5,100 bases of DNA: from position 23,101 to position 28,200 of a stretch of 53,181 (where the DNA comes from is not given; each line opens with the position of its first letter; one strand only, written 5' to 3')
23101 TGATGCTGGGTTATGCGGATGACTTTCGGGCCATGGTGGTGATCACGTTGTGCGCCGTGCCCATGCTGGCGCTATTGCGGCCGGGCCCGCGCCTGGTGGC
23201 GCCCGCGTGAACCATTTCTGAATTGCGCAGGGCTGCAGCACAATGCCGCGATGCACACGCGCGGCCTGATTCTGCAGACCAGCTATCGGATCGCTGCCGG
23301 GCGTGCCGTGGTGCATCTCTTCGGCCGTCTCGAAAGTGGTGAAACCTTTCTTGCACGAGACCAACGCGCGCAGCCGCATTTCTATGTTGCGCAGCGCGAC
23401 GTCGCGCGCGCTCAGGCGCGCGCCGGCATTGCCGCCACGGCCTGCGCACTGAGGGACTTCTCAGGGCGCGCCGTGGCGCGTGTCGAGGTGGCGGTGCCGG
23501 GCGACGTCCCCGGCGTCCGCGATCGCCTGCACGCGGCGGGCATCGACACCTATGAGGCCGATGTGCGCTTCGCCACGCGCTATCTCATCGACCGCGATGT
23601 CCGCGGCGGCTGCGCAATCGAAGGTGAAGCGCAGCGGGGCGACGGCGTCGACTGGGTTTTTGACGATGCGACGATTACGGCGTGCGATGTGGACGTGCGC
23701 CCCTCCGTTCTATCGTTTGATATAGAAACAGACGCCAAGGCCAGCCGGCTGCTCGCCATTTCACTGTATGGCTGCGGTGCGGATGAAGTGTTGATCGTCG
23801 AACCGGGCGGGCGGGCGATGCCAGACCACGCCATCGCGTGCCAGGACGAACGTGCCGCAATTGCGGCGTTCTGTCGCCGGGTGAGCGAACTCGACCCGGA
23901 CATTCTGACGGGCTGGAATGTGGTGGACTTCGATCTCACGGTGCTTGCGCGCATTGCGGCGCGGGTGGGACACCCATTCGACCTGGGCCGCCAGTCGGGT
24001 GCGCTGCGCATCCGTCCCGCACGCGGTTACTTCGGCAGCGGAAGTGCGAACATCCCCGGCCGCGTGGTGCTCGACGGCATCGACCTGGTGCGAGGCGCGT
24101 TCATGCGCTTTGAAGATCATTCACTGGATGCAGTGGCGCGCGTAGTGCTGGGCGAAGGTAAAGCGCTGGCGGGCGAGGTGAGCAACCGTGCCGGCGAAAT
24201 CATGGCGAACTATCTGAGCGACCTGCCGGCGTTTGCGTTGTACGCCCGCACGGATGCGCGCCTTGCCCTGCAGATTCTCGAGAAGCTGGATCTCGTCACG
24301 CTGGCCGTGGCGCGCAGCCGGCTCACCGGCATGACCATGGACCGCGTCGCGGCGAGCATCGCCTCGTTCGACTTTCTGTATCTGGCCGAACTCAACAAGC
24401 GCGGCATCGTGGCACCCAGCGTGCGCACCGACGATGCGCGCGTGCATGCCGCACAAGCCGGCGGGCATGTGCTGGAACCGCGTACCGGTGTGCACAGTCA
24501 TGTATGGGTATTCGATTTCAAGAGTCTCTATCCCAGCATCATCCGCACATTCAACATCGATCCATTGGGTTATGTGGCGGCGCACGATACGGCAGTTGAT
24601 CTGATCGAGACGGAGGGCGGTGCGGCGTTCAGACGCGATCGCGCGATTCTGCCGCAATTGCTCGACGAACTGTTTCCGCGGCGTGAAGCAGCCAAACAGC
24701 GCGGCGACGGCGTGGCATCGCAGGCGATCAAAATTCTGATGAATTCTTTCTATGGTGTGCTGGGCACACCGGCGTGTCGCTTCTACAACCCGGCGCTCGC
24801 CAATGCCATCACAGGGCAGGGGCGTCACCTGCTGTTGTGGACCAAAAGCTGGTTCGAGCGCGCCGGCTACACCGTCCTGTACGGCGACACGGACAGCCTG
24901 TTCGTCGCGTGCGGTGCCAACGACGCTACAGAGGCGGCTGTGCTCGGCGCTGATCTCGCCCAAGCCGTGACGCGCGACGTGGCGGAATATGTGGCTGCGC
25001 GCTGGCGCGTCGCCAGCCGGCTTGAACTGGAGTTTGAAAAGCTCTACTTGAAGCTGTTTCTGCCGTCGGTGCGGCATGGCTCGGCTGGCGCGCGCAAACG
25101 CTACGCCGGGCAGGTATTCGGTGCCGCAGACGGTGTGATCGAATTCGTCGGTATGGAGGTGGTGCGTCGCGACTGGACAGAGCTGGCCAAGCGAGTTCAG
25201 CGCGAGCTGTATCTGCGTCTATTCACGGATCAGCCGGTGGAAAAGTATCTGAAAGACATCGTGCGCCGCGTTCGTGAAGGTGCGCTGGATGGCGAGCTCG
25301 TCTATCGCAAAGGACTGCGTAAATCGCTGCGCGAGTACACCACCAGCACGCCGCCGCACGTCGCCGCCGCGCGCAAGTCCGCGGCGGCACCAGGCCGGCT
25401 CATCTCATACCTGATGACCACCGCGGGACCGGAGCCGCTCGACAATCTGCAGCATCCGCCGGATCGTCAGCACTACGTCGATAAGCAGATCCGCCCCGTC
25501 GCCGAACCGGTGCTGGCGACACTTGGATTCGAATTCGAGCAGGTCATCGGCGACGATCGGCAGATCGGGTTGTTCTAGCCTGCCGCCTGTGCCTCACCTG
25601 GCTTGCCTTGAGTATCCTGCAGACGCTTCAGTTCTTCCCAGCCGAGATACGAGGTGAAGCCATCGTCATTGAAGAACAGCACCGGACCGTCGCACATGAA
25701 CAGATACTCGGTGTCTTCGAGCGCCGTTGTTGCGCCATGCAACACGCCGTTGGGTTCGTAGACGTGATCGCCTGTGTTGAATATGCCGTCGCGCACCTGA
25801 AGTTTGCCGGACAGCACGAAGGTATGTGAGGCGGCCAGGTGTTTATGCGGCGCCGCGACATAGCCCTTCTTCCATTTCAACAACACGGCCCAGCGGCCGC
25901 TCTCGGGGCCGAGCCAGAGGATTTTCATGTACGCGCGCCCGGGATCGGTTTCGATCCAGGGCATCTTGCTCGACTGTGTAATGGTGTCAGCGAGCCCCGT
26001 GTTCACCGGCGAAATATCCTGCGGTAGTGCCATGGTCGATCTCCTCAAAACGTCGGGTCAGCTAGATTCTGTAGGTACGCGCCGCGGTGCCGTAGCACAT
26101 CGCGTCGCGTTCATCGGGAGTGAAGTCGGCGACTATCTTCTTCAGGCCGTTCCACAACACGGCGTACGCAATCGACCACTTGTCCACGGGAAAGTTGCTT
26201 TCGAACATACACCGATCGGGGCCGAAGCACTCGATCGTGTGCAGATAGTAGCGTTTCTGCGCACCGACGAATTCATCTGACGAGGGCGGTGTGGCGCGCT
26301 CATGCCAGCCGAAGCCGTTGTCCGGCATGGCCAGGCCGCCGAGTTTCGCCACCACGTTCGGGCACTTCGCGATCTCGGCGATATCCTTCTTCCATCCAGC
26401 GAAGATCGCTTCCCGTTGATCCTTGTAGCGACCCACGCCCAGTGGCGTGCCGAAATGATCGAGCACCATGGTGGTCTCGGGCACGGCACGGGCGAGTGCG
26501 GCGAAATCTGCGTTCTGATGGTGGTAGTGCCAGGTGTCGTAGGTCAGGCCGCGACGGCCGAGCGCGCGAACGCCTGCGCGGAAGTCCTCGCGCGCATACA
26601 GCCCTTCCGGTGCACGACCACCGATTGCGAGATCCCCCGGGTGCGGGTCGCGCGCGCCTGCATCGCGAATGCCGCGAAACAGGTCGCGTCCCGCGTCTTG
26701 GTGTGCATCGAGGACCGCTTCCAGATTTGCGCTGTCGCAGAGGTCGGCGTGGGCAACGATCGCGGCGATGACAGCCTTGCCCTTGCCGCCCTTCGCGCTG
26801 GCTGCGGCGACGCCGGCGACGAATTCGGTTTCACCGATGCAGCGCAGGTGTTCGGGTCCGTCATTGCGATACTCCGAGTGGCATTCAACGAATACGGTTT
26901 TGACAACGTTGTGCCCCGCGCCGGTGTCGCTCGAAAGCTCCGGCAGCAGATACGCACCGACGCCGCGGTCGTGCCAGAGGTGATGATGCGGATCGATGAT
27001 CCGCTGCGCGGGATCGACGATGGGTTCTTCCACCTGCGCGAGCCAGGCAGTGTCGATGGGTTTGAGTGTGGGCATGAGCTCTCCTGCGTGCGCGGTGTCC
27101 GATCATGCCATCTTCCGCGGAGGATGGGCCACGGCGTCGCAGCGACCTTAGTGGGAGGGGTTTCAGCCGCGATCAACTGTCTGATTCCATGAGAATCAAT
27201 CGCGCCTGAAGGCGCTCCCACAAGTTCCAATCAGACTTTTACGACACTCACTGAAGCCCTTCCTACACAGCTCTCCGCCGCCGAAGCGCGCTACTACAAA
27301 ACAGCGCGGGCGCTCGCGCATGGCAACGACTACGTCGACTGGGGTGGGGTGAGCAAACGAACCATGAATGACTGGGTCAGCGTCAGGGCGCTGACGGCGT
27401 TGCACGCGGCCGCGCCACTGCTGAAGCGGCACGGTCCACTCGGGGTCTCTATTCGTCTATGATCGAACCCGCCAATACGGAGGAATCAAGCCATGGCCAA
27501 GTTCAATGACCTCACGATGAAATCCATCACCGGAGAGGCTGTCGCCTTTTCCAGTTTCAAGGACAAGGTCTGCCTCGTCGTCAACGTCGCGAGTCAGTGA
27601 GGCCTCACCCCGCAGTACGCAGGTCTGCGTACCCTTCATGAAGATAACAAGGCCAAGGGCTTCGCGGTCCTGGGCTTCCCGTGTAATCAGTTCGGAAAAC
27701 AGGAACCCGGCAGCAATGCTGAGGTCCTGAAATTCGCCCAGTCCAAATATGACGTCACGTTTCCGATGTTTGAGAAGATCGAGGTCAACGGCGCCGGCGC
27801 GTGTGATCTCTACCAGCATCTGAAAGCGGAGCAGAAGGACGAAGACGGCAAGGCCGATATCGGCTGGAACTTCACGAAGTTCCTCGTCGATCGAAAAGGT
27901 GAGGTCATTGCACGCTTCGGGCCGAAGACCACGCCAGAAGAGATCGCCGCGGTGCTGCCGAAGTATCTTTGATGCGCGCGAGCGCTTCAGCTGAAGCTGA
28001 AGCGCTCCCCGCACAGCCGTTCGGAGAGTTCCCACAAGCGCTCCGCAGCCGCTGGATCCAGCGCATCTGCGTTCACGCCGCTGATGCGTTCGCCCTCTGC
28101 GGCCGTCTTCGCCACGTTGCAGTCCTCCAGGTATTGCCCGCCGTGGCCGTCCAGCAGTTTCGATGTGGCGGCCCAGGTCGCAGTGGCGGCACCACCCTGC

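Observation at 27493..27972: Glutathione peroxidase gene with an in-frame UGA exactly at the catalytic Cys position: candidate bacterial selenoprotein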

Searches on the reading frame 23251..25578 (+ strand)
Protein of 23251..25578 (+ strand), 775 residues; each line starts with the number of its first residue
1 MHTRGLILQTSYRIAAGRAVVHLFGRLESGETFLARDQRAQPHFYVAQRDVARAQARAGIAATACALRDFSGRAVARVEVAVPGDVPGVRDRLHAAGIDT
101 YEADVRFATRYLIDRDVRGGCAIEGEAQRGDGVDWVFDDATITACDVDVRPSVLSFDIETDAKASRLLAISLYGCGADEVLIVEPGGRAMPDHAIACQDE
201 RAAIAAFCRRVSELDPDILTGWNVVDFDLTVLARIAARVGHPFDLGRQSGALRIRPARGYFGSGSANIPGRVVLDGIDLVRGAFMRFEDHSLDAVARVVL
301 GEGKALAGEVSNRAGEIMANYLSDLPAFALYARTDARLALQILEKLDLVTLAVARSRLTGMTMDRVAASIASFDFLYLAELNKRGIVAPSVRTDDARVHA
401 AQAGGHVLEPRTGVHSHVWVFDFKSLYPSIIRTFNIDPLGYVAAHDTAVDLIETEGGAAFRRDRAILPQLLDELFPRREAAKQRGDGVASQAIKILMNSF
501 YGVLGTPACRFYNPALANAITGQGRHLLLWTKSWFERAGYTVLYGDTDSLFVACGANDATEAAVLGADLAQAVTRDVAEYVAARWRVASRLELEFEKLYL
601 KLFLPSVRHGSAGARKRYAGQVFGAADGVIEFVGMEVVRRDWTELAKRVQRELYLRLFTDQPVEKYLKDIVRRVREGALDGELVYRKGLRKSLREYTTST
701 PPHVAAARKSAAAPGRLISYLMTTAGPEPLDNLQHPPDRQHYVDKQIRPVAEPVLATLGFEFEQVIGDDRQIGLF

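Call 16: find_encoding_contigs(protein=window:23251-25578:+, flank=10000, max_places=6)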
Protein window:23251-25578:+ (775 aa): 3 contigs read that carry it; 3 places shown.
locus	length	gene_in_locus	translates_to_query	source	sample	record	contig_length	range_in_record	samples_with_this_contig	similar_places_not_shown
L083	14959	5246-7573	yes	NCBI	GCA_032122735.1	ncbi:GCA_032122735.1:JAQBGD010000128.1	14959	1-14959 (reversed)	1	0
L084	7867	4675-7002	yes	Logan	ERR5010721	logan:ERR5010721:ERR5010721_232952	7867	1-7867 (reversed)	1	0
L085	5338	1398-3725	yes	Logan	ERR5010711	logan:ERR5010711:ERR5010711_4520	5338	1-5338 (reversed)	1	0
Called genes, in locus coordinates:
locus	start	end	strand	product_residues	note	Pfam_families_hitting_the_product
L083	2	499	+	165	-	?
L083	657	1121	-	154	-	PF11578:DUF3237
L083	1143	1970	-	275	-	-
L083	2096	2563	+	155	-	PF01047:MarR, PF12802:MarR_2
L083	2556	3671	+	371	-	PF25917:BSH_RND, PF25885:HH_EMRA (weak), PF25954:Beta-barrel_RND_2 (faint), PF25963:Beta-barrel_AAEA, PF25990:Beta-barrel_YknX (weak)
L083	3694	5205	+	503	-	PF00083:Sugar_tr, PF05977:MFS_3 (faint), PF06609:TRI12, PF07690:MFS_1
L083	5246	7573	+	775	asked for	PF03104:DNA_pol_B_exo1, PF00136:DNA_pol_B, PF03175:DNA_pol_B_2 (faint)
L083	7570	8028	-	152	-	PF12973:Cupin_7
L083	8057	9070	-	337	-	PF04909:Amidohydro_2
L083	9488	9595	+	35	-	PF00255:GSHPx (weak)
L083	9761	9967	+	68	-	-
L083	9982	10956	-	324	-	PF00106:adh_short, PF08659:KR (weak), PF13561:adh_short_C2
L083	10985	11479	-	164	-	PF13577:SnoaL_4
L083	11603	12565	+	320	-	PF08240:ADH_N, PF00107:ADH_zinc_N, PF13602:ADH_zinc_N_2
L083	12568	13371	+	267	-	PF01261:AP_endonuc_2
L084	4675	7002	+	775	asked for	PF03104:DNA_pol_B_exo1, PF00136:DNA_pol_B, PF03175:DNA_pol_B_2 (faint)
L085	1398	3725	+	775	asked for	PF03104:DNA_pol_B_exo1, PF00136:DNA_pol_B, PF03175:DNA_pol_B_2 (faint)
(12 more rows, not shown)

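Call 65: find_homologous_proteins(query=window:23251-25575:+, max_evalue=1e-50)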
Query window:23251-25575:+ (775 aa): 6600 proteins with E <= 1e-50 among 8000 candidates; the best 120 are listed.
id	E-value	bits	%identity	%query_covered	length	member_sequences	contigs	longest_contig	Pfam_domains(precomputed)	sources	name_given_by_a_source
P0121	0.0e+0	1729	100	100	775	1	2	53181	PF03175.19,PF00136.27,PF03104.26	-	-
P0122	0.0e+0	1357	79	100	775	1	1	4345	PF00136.27,PF03104.26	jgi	jgi:DNA polymerase-2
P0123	0.0e+0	1304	76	100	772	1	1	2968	PF00136.27,PF03104.26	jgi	jgi:DNA polymerase II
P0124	0.0e+0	1297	75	100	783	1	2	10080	PF03175.19,PF00136.27,PF03104.26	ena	-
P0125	0.0e+0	1294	74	100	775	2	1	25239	PF03175.19,PF00136.27,PF03104.26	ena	-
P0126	0.0e+0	1293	75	100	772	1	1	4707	PF00136.27,PF03104.26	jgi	jgi:DNA polymerase-2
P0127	0.0e+0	1288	74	100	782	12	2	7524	PF03175.19,PF00136.27,PF03104.26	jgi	-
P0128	0.0e+0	1283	74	100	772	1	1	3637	PF00136.27,PF03104.26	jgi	jgi:DNA polymerase-2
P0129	0.0e+0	1275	75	100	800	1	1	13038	PF00136.27,PF03104.26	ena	-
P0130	0.0e+0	1265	73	100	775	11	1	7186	PF03175.19,PF00136.27,PF03104.26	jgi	-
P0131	0.0e+0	1253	73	100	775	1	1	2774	PF00136.27,PF03104.26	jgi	jgi:DNA polymerase-2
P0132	0.0e+0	1243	72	100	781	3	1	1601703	PF03175.19,PF00136.27,PF03104.26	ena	-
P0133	0.0e+0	1241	72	100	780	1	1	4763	PF00136.27,PF03104.26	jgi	jgi:DNA polymerase-2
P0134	0.0e+0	1232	71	100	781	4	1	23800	PF00136.27,PF03104.26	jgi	jgi:DNA polymerase-2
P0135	0.0e+0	1231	71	100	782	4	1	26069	PF00136.27,PF03104.26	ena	-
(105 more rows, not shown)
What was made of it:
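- Closest known: Prokaryotic GPX-like selenoprotein family. Different: This copy comes from an unannotated MAG contig, probably an uncultured gammaproteobacterium (call 65).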

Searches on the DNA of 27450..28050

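Call 45: search_rna_families(source=window, start=27450, end=28050, threshold=evalue, max_evalue=10)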
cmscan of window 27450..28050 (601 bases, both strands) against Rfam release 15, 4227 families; matches with E-value up to 10: 6.
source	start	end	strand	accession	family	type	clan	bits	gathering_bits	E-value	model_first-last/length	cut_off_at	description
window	27884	28016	+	RF02225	sX6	Gene; sRNA;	-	18.5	40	0.012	1-342/342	no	Proteobacterial sRNA sX6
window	27610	27684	+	RF03954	mir-8993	Gene; miRNA;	-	16.8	99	2.1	1-95/95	no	mir-8993 microRNA precursor family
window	27699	27747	+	RF02219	ZNRD1-AS1_2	Gene; lncRNA;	-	13.5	60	1.1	24-76/76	no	ZNRD1 antisense RNA 1 conserved region 2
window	27959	28016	-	RF03018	RT-15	Gene; sRNA;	-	13.3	82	1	1-192/192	no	RT-15 RNA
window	27692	27721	+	RF00176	Tombus_3_IV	Cis-reg;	-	12.1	33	8.5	60-89/92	no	Tombusvirus 3' UTR region IV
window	27806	27853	+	RF00495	IRES_Hsp70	Cis-reg; IRES;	-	10.2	80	3.6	1-216/216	no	Heat shock protein 70 (Hsp70) internal ribosome entry site (IRES)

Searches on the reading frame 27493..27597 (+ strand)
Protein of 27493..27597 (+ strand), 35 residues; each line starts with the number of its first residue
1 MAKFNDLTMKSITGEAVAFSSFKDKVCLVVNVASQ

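Call 18: find_encoding_contigs(protein=window:27493-27597:+, flank=10000, max_places=10)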
Protein seq(35 aa) (35 aa): 5 contigs read that carry it; 5 places shown.
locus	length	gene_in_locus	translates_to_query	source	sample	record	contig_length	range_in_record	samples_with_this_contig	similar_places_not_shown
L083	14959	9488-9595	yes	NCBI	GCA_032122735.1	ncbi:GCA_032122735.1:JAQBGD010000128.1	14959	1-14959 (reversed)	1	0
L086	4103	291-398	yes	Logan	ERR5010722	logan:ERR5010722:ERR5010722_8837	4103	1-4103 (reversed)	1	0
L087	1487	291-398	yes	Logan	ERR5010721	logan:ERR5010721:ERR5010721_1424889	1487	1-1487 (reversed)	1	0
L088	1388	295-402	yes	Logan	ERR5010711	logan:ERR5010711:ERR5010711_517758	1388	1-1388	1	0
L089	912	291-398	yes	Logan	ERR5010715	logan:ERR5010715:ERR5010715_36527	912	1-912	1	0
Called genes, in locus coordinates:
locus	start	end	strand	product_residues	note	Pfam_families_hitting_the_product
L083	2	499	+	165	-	?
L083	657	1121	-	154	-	PF11578:DUF3237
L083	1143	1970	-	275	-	-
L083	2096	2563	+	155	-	PF01047:MarR, PF12802:MarR_2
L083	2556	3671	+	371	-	PF25917:BSH_RND, PF25885:HH_EMRA (weak), PF25954:Beta-barrel_RND_2 (faint), PF25963:Beta-barrel_AAEA, PF25990:Beta-barrel_YknX (weak)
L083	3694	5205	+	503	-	PF00083:Sugar_tr, PF05977:MFS_3 (faint), PF06609:TRI12, PF07690:MFS_1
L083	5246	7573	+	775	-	PF03104:DNA_pol_B_exo1, PF00136:DNA_pol_B, PF03175:DNA_pol_B_2 (faint)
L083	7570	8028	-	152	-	PF12973:Cupin_7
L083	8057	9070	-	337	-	PF04909:Amidohydro_2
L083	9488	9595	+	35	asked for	PF00255:GSHPx (weak)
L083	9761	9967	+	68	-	-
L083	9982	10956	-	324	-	PF00106:adh_short, PF08659:KR (weak), PF13561:adh_short_C2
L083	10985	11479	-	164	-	PF13577:SnoaL_4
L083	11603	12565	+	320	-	PF08240:ADH_N, PF00107:ADH_zinc_N, PF13602:ADH_zinc_N_2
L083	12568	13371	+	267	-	PF01261:AP_endonuc_2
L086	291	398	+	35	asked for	PF00255:GSHPx (weak)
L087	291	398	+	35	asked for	PF00255:GSHPx (weak)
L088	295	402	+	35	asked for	PF00255:GSHPx (weak)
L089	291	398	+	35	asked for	PF00255:GSHPx (weak)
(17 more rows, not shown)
